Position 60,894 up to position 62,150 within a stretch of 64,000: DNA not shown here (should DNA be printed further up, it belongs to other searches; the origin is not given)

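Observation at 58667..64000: Translationally coupled operon: radical SAM (SPASM-like) + tandem-AAA+ ATPase + two unknown proteins + membrane protein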

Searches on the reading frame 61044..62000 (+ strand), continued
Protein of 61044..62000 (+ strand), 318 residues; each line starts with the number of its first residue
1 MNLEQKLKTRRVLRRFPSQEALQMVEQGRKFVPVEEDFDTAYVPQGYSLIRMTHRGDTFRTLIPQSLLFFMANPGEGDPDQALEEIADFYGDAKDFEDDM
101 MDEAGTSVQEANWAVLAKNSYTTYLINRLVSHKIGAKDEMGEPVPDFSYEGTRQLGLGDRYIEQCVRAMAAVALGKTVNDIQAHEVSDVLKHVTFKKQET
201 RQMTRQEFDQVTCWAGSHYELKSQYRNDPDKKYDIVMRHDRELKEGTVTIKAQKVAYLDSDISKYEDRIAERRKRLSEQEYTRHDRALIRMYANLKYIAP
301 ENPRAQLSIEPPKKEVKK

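Call 81: fold_search(model_id=the predicted structure, library=viral)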
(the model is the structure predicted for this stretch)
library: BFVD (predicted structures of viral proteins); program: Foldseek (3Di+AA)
matches with E <= 10: 549; with E <= 0.001: 0
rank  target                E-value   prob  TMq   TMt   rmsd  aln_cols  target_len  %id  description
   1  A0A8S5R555            3.9e-02  0.11  0.11  0.14  24.5       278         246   10  Antirepressor protein [Ackermannviridae sp. ctaCq7]
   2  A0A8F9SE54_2          4.2e-02  0.11  0.13  0.06  24.8       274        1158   12  (no name in the UniProt tables at hand)
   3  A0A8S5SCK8            1.3e-01  0.15  0.12  0.19  16.8       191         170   11  NinB protein [Siphoviridae sp. ctrCv3]
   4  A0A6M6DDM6            2.0e-01  0.08  0.10  0.17  20.9       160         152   13  (no name in the UniProt tables at hand)
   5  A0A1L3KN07            2.7e-01  0.07  0.13  0.10  29.8       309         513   12  (no name in the UniProt tables at hand)
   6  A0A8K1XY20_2          3.2e-01  0.10  0.09  0.03  21.4       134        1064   11  (no name in the UniProt tables at hand)
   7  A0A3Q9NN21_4          3.2e-01  0.04  0.11  0.05  27.6       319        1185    8  (no name in the UniProt tables at hand)
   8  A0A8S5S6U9            4.3e-01  0.05  0.07  0.16  19.1       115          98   16  Uncharacterized protein [Siphoviridae sp. ctqwY3]
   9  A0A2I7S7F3            5.1e-01  0.60  0.12  0.49   3.8        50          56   20  (no name in the UniProt tables at hand)
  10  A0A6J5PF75            5.1e-01  0.04  0.07  0.14  19.0       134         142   14  Phage virion morphogensis protein [uncultured Caudovirales phage]
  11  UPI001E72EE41         5.1e-01  0.03  0.09  0.10  22.7       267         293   12  (no name look-up for this kind of identifier)
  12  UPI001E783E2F         5.7e-01  0.08  0.09  0.11  16.1       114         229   14  (no name look-up for this kind of identifier)
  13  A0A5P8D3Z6            5.7e-01  0.04  0.12  0.10  21.3       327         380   11  (no name in the UniProt tables at hand)
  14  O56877                6.0e-01  0.04  0.12  0.06  27.8       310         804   10  Envelope glycoprotein H [Infectious laryngotracheitis virus]
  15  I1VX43                6.4e-01  0.12  0.07  0.09  16.2        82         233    8  (no name in the UniProt tables at hand)
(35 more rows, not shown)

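Call 85: find_encoding_contigs(protein=window:61044-62000:+, flank=10000, max_places=3)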
Protein window:61044-62000:+ (318 aa): 2 contigs read that carry it; 2 places shown.
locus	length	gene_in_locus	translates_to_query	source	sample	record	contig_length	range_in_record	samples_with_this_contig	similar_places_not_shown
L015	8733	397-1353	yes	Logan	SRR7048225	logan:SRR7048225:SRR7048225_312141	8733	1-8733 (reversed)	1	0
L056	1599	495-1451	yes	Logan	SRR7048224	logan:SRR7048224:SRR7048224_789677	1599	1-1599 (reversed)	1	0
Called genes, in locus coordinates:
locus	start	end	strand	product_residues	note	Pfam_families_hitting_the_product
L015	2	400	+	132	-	?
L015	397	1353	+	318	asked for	-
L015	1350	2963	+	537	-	-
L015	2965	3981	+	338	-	-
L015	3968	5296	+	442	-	-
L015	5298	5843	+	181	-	-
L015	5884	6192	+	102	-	-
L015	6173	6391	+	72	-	PF01667:Ribosomal_S27e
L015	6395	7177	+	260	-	PF00575:S1, PF07541:EIF_2_alpha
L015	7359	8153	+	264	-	PF09754:PAC2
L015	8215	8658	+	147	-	PF01230:HIT (weak)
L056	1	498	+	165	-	?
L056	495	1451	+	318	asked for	-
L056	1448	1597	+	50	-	?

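Call 89: search_protein_families(library=pfam, proteins=[L023:3591-4151:+, L020:6566-7561:+, L020:11019-11729:+], max_evalue=0.05)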
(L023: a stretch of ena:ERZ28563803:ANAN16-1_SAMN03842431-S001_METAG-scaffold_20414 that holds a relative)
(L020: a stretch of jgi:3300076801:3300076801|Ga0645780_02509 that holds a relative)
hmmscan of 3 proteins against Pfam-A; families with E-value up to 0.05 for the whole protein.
L023:3591-4151:+ (186 aa): 0 families

L020:6566-7561:+ (331 aa): 0 families

L020:11019-11729:+ (236 aa): 2 families
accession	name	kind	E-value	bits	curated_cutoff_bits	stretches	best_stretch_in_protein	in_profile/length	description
PF20347.3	DUF6642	-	1.5e-05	25.2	27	1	3-91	67-155/182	Family of unknown function (DUF6642)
PF02996.22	Prefoldin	-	0.0054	17.1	23.2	1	43-117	9-83/120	Prefoldin subunit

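Call 97: search_dna_similar(query=window:61044-62000:+, collection=phages, mode=protein, max_evalue=0.001)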
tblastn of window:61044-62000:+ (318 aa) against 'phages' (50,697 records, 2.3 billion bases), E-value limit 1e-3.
No match.

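Call 98: search_dna_similar(query=window:61044-62000:+, collection=plasmids, mode=protein, max_evalue=0.001)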
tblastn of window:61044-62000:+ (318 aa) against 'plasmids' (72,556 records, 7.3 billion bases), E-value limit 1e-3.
No match.

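Call 100: search_protein_families(library=ncbifam, proteins=[L022:16481-17152:+, L022:2277-3164:-, L022:15985-16173:-, L022:360-1130:+], max_evalue=0.00001)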
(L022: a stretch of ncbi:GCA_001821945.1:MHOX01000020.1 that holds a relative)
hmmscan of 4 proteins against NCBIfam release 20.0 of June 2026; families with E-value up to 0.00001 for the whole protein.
L022:16481-17152:+ (223 aa): 10 families
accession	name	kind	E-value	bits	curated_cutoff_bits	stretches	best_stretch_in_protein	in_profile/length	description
TIGR00729.1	TIGR00729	equivalog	3e-38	132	123.3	1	4-212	2-204/207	ribonuclease HII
NF000595.1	PRK00015.1-3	equivalog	3.6e-15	56.5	167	1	2-172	3-148/188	ribonuclease HII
TIGR00716.1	rnhC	equivalog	3.8e-12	46.2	161.2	1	4-179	84-253/284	ribonuclease HIII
NF000594.1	PRK00015.1-1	equivalog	1.1e-10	41.6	243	0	142-171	182-211/251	ribonuclease HII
NF000596.1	PRK00015.1-4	equivalog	2.1e-10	40.8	251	1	3-183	2-158/186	ribonuclease HII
NF010538.0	PRK13926.1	equivalog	1.8e-09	38.1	285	1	123-172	120-165/213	ribonuclease HII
NF010537.0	PRK13925.1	equivalog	2.3e-08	33.9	252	1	3-172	12-159/200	ribonuclease HII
NF000598.1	PRK00015.2-2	equivalog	3.4e-08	33.4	273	0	4-90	23-105/203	ribonuclease HII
NF011119.0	PRK14550.1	equivalog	4.4e-07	30.1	350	0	3-35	2-34/204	ribonuclease HII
NF000600.1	PRK00015.2-4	equivalog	3.5e-06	26.7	364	0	4-92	31-114/212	ribonuclease HII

L022:2277-3164:- (295 aa): 2 families
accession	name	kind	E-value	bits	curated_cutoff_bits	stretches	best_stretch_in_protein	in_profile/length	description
TIGR00486.1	YbgI_SA1388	equivalog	2.2e-18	66.8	130.55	1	40-268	19-225/250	Nif3-like dinuclear metal center hexameric protein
NF008064.0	PRK10799.1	equivalog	1.2e-06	28.6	414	1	46-233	25-198/247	type 2 GTP cyclohydrolase I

L022:15985-16173:- (62 aa): 0 families

L022:360-1130:+ (256 aa): 1 family
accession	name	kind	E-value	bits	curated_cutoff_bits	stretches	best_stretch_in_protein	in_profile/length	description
TIGR03833.1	TIGR03833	hypoth_equivalog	1.5e-09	37.7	63.4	1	7-58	6-61/62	YwbE family protein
